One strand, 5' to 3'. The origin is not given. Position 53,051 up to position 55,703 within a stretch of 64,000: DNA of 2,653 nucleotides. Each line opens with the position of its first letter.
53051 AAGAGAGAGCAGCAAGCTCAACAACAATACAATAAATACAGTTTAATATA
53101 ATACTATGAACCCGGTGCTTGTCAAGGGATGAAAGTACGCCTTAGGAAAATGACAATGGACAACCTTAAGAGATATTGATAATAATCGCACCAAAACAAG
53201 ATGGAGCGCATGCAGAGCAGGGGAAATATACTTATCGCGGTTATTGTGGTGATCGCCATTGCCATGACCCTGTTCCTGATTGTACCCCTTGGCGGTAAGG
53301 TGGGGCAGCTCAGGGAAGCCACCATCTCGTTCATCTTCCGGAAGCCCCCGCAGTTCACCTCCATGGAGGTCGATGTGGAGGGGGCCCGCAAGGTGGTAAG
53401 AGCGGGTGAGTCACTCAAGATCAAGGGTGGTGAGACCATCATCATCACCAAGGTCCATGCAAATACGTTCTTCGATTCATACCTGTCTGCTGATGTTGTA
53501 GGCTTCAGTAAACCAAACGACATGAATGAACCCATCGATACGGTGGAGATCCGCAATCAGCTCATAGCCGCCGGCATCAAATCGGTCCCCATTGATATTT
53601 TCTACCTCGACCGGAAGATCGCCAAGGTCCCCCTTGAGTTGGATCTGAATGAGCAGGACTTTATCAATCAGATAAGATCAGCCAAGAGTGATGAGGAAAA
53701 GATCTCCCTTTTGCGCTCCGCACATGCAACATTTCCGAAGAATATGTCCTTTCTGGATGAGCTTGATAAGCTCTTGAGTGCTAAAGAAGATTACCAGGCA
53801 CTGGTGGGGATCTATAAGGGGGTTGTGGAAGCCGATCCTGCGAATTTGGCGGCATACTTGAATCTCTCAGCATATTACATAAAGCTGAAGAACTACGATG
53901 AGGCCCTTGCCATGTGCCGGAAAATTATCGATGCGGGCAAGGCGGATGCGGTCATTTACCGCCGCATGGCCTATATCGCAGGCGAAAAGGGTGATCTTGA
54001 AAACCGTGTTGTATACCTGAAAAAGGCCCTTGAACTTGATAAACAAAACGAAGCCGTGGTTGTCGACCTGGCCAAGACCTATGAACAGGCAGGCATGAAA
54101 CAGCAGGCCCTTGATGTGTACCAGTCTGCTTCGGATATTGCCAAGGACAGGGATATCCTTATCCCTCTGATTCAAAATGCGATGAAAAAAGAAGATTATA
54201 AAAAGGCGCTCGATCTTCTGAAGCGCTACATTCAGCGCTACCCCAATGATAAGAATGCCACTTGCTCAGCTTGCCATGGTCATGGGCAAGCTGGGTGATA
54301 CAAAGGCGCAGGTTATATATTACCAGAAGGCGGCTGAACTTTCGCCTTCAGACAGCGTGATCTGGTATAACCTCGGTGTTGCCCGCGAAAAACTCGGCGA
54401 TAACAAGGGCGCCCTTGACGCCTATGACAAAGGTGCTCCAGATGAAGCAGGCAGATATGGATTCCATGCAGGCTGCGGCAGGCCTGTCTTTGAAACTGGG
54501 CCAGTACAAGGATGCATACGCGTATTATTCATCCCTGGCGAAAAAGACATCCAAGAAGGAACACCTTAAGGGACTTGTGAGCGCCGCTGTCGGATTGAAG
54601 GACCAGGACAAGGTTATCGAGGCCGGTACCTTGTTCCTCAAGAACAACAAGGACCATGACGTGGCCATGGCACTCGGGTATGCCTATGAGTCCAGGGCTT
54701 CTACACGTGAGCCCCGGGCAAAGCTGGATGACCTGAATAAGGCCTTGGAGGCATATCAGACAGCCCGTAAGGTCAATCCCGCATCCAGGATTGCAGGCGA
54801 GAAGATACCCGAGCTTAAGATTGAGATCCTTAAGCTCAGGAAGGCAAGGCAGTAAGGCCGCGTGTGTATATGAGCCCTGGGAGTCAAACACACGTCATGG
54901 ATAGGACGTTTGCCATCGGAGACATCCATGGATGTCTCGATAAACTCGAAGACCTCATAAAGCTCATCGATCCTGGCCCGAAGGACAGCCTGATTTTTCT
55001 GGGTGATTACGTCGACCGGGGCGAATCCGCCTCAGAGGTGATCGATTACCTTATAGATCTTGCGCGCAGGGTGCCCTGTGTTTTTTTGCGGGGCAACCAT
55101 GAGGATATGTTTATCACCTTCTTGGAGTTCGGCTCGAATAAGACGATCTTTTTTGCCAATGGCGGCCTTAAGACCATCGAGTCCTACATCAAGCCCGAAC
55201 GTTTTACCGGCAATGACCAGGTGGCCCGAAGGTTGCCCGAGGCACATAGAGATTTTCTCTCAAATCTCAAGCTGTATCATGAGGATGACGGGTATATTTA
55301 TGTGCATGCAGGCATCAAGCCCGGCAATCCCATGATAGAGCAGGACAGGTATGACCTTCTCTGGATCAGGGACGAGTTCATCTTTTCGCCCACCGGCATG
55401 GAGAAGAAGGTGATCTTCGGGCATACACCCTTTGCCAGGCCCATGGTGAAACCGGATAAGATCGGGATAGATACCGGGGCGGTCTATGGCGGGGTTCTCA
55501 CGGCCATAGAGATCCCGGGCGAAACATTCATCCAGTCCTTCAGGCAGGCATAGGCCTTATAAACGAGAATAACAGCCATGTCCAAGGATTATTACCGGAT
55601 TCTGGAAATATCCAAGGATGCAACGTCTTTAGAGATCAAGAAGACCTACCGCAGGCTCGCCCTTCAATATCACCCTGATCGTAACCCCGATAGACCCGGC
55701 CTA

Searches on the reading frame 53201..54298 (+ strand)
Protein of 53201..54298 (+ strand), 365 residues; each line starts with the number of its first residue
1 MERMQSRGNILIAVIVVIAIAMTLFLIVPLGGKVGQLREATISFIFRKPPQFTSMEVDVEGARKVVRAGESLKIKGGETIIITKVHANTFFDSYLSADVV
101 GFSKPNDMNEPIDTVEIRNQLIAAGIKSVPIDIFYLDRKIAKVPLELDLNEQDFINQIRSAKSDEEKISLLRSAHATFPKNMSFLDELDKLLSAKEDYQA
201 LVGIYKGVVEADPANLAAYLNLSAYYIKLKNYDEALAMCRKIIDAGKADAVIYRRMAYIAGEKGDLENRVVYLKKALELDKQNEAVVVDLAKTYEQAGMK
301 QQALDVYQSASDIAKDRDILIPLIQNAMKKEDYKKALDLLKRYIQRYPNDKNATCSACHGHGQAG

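Call 62: search_protein_families(library=pfam, proteins=[window:53201-54298:+], max_evalue=0.00001)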
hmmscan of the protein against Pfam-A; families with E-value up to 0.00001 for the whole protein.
window:53201-54298:+ (365 aa): 9 families
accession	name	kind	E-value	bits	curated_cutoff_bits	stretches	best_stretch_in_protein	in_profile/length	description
PF14559.12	TPR_19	-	9.7e-15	55.1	25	0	197-250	6-59/68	Tetratricopeptide repeat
PF13428.12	TPR_14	-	2.4e-12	46.6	23.5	0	217-258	2-43/44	Tetratricopeptide repeat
PF13181.12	TPR_8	-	3e-09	36.7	25.7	0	255-283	6-34/34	Tetratricopeptide repeat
PF13431.12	TPR_17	-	3.5e-08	33.5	24.4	0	205-236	2-33/34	Tetratricopeptide repeat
PF13424.12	TPR_12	-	1.4e-07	32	30.1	0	192-243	20-72/77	Tetratricopeptide repeat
PF07719.23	TPR_2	-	1.9e-07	31.1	27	0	218-243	3-28/34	Tetratricopeptide repeat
PF13174.12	TPR_6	-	7.9e-07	29.8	26.3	0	328-349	10-32/33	Tetratricopeptide repeat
PF00515.34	TPR_1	-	1.3e-06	28.4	27.8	0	218-243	3-28/34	Tetratricopeptide repeat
PF13176.12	TPR_7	-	2.7e-06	27.5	27.9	0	290-317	5-32/36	Tetratricopeptide repeat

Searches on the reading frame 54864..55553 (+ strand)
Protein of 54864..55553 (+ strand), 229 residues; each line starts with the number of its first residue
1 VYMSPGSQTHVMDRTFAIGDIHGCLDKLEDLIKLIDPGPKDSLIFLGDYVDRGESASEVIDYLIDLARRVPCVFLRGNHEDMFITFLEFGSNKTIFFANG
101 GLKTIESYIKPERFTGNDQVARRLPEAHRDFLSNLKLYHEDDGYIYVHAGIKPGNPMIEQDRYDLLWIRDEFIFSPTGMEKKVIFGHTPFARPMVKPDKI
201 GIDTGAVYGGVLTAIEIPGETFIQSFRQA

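Call 63: search_protein_families(library=pfam, proteins=[window:54864-55553:+], max_evalue=0.00001)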
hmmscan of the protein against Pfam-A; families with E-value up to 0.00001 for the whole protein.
window:54864-55553:+ (229 aa): 1 family
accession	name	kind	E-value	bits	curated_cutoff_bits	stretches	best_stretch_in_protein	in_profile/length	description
PF00149.33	Metallophos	-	2.3e-19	71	21.5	1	16-191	4-159/191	Calcineurin-like phosphoesterase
